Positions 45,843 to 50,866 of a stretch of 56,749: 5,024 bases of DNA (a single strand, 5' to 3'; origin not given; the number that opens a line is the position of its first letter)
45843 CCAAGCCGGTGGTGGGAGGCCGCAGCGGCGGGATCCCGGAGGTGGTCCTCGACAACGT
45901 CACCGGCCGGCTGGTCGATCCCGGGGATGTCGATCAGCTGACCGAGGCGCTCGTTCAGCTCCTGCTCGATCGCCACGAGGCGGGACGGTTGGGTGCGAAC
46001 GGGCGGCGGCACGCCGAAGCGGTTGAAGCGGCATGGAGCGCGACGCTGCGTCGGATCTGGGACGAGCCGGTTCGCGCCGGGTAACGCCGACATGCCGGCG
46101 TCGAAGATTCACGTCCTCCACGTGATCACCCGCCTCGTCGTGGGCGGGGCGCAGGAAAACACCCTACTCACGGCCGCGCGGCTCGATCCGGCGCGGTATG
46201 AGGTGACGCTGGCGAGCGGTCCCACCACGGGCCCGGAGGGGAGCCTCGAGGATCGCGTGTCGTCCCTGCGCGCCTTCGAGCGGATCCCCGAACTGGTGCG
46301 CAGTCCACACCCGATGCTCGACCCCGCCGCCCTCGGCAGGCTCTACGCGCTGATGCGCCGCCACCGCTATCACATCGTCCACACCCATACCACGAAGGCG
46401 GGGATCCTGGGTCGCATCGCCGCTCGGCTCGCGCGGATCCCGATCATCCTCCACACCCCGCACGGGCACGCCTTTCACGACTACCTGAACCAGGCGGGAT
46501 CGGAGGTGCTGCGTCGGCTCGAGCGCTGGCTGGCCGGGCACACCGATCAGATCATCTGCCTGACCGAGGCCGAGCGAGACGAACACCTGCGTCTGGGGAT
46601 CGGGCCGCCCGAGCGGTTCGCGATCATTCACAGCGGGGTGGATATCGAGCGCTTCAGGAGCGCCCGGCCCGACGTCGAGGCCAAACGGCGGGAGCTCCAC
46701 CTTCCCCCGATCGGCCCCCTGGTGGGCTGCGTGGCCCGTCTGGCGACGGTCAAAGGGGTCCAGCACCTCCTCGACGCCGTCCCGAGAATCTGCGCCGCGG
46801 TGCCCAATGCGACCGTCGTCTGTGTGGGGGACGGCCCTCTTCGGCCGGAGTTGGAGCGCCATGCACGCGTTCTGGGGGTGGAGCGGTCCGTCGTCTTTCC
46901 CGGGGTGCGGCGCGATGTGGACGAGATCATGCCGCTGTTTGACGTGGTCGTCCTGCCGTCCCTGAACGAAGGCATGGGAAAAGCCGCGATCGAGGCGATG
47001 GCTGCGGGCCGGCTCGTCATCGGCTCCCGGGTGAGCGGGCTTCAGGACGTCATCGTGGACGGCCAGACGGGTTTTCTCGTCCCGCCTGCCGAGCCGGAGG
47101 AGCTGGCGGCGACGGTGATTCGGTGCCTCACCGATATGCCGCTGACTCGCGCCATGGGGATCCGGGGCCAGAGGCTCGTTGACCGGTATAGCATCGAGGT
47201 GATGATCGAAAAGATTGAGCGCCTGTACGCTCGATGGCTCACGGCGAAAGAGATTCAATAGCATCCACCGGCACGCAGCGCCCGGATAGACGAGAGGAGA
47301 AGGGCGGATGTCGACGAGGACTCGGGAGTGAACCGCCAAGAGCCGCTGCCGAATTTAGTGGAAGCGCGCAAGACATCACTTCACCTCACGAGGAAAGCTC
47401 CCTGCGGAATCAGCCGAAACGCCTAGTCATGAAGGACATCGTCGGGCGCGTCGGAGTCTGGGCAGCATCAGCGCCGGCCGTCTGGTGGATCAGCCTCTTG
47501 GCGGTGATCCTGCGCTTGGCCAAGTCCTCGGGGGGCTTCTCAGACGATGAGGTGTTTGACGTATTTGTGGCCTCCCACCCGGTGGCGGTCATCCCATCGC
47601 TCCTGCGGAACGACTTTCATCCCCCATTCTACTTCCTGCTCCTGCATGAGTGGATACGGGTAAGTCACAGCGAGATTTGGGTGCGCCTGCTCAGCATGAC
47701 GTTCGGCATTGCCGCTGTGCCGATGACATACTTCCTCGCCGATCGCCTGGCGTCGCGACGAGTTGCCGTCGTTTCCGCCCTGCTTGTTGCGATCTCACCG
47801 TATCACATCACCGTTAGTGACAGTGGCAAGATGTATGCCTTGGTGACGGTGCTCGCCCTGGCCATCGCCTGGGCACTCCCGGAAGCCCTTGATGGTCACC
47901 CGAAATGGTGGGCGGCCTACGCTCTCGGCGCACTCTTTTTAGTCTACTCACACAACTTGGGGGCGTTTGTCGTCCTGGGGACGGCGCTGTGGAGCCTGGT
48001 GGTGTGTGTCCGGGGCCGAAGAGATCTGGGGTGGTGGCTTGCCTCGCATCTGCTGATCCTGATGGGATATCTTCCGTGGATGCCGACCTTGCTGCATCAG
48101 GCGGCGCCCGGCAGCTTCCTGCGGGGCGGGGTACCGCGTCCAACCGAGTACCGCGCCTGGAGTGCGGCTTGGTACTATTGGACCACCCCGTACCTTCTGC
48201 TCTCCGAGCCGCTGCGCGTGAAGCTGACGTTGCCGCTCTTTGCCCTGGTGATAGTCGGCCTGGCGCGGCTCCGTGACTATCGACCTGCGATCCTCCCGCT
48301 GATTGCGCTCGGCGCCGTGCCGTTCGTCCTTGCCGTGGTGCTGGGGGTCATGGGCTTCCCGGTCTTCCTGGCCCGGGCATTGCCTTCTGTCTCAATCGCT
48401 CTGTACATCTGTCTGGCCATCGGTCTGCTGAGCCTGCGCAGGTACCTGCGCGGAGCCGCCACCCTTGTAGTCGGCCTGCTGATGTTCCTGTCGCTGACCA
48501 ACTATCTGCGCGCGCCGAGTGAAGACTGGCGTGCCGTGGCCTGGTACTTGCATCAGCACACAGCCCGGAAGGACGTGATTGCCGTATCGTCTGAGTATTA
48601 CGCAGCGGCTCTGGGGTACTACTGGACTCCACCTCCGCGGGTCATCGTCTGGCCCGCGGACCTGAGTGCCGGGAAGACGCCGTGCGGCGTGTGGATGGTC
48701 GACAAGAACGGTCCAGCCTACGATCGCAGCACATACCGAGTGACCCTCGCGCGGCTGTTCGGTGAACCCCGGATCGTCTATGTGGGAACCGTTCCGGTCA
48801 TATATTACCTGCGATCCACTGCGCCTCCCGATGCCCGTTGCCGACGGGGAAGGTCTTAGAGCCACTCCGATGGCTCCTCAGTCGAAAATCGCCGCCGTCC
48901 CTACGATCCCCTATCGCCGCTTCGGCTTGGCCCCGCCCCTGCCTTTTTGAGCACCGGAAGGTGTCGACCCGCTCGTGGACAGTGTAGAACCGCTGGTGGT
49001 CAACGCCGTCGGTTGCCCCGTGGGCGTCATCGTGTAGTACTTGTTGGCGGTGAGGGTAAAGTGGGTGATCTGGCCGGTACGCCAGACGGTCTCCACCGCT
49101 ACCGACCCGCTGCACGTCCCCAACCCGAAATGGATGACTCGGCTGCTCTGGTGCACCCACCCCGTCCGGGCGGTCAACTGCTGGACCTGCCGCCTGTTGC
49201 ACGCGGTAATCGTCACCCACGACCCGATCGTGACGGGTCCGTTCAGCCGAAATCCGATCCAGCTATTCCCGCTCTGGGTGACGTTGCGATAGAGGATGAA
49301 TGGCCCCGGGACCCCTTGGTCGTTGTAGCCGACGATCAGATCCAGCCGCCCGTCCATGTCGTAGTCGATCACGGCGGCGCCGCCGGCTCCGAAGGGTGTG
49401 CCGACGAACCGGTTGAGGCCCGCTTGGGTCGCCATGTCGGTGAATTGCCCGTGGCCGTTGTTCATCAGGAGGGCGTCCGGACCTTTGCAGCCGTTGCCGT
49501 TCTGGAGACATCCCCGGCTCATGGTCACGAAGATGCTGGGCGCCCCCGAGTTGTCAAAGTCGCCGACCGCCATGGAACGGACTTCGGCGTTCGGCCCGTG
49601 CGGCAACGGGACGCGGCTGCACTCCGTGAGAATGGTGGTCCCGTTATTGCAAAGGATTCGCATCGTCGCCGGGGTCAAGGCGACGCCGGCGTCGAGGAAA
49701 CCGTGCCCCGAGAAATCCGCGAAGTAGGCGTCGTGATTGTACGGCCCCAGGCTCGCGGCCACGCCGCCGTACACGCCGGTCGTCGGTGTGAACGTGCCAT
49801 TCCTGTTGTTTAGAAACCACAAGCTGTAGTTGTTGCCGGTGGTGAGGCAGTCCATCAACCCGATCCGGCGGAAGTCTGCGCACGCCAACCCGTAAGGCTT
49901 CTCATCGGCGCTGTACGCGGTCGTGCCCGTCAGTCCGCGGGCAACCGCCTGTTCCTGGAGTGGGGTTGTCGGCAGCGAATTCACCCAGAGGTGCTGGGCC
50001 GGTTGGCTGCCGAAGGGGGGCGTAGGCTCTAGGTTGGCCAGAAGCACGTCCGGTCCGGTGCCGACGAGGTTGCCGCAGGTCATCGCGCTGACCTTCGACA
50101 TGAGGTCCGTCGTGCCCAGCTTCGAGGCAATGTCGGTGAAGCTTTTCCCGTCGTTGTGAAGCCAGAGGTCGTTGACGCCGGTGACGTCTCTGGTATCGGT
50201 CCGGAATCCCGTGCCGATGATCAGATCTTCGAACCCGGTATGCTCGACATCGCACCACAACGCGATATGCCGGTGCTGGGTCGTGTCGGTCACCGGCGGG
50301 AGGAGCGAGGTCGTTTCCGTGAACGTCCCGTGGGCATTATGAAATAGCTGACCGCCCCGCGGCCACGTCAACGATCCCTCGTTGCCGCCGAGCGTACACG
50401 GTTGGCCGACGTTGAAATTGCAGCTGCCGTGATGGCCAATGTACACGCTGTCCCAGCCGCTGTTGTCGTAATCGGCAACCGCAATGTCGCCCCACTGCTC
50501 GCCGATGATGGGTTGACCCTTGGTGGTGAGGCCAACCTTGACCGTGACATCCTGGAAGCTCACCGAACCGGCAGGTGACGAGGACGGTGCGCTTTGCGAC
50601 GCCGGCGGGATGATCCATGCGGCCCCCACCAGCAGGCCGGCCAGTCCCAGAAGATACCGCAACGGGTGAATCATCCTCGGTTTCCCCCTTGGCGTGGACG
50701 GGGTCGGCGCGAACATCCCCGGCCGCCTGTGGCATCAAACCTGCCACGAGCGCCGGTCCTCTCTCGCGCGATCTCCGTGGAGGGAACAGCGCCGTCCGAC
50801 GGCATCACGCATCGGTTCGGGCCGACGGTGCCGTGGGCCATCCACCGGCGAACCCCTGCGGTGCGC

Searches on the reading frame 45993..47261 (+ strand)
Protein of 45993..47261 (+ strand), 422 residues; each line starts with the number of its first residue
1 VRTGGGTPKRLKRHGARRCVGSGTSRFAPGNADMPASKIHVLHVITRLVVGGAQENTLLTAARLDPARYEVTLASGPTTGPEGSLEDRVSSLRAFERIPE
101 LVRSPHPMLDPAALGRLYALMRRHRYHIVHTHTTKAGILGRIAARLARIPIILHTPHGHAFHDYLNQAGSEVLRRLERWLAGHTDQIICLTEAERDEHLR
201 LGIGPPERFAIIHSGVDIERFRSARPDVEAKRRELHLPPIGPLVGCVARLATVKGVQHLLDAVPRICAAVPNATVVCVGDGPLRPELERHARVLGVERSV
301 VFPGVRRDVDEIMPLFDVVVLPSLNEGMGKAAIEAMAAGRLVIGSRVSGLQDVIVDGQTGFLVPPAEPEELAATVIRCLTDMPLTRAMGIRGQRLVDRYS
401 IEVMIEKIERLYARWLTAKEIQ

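Call 45: search_protein_families(library=pfam, proteins=[window:45993-47261:+], max_evalue=0.00001)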
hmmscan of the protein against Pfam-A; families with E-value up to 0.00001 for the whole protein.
window:45993-47261:+ (422 aa): 5 families
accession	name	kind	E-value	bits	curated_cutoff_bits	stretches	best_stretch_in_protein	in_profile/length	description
PF13692.12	Glyco_trans_1_4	-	1.9e-37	129.1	27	1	242-381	2-142/142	Glycosyl transferases group 1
PF00534.26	Glycos_transf_1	-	1.2e-33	116.5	26.4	1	229-393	3-170/172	Glycosyl transferases group 1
PF13439.12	Glyco_transf_4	-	5.3e-27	95.3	28.5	1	50-220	1-170/170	Glycosyltransferase Family 4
PF13579.12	Glyco_trans_4_4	-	5.4e-25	89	29.7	1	51-214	1-157/158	Glycosyl transferase 4-like domain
PF13477.12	Glyco_trans_4_2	-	1.1e-10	42.2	23.4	1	61-189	17-137/139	Glycosyl transferase 4-like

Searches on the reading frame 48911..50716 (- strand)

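Call 45: search_protein_families(library=pfam, proteins=[window:48911-50716:-], max_evalue=0.00001)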
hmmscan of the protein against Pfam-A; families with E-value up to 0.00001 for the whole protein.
window:48911-50716:- (601 aa): 2 families
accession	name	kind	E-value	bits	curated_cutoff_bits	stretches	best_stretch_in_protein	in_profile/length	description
PF13517.12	FG-GAP_3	-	2.5e-19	70.1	26.9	0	286-342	6-58/61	FG-GAP-like repeat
PF07593.17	UnbV_ASPIC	-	3.5e-10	40.1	23.4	1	497-561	2-67/68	ASPIC and UnbV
